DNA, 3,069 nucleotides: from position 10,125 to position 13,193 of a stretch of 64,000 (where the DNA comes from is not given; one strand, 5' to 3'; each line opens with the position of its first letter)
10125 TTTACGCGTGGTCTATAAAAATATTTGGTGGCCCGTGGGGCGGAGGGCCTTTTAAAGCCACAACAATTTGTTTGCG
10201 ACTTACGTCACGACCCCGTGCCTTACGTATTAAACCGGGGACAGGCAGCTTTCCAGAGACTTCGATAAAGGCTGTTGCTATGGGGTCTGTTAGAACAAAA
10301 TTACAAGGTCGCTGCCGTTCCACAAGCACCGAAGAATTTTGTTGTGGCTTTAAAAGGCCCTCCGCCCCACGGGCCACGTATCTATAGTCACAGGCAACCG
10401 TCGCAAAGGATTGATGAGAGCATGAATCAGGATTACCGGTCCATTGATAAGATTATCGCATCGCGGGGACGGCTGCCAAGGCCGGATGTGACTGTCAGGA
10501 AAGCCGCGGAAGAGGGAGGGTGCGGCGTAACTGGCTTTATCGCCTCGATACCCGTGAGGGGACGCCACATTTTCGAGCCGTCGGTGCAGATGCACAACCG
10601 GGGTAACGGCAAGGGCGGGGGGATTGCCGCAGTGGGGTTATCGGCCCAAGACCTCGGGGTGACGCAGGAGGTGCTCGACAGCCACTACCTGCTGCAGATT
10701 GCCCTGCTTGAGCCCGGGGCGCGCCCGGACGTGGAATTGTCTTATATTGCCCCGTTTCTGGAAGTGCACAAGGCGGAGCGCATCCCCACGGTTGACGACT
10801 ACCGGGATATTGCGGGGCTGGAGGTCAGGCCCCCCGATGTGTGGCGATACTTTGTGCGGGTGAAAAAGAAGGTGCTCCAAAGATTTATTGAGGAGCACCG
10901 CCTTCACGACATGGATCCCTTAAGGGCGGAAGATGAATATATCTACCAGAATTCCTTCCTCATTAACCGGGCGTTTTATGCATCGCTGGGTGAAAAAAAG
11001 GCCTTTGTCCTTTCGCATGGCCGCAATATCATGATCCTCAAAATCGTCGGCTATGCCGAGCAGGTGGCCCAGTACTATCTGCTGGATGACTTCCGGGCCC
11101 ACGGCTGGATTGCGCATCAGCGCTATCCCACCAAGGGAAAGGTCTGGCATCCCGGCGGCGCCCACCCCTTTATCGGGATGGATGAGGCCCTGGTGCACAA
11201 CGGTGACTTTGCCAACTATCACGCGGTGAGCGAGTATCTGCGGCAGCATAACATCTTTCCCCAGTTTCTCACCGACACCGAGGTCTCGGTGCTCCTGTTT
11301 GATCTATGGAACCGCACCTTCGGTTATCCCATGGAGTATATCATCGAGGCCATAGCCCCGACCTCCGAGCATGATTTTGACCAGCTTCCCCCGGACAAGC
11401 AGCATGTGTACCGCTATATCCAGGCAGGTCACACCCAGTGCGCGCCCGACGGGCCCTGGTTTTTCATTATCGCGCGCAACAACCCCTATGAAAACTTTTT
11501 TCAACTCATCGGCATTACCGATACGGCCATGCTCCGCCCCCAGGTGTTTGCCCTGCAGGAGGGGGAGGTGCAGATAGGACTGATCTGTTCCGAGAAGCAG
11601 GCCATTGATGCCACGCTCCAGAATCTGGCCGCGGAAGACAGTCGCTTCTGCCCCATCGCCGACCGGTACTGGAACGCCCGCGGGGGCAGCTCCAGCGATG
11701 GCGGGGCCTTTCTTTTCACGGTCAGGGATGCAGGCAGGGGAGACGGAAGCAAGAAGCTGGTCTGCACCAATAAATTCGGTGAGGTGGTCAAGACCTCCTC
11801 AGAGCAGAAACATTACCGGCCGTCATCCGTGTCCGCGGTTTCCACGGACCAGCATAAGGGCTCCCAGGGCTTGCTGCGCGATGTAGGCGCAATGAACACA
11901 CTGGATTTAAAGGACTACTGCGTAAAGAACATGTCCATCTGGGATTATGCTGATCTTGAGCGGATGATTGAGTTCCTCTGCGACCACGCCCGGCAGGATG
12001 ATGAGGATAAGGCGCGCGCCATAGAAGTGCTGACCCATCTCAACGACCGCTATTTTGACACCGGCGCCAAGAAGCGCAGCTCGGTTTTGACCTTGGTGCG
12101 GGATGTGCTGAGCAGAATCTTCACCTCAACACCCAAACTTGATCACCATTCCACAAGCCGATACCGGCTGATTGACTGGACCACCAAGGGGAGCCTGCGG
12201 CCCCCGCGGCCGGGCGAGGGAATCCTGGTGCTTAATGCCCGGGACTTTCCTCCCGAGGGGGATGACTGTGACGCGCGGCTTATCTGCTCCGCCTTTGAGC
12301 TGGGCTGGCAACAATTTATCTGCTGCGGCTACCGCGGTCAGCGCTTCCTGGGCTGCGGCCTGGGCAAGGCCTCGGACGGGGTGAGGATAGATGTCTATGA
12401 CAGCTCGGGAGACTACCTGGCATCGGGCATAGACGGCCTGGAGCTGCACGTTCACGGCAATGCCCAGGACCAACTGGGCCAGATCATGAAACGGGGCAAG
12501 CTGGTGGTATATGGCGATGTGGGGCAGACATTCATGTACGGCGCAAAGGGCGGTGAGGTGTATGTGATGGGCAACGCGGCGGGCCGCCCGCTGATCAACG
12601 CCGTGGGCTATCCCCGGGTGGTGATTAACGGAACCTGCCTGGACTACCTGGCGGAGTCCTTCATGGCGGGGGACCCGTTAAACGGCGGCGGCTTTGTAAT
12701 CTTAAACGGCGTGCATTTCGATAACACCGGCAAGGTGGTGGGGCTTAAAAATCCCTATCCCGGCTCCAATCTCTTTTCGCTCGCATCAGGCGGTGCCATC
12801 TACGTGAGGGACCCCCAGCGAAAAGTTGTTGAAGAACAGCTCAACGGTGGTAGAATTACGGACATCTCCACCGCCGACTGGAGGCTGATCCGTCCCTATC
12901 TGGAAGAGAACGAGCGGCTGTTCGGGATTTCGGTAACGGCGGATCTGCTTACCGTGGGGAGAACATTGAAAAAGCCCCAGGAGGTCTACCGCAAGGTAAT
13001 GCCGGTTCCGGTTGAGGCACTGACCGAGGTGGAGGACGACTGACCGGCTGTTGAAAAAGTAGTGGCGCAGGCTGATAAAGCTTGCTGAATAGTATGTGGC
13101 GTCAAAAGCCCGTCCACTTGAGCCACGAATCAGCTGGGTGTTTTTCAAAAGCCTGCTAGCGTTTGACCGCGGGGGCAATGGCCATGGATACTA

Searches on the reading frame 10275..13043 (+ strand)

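Call 12: search_protein_families(library=pfam, proteins=[window:10275-13043:+])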
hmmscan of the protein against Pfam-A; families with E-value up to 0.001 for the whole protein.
window:10275-13043:+ (922 aa): 2 families
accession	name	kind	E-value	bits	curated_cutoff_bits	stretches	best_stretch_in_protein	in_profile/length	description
PF01493.24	GXGXG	-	5.2e-13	49.4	32.5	1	700-858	29-175/190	GXGXG motif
PF13522.11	GATase_6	-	1.7e-05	25.3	27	1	276-345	11-80/130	Glutamine amidotransferase domain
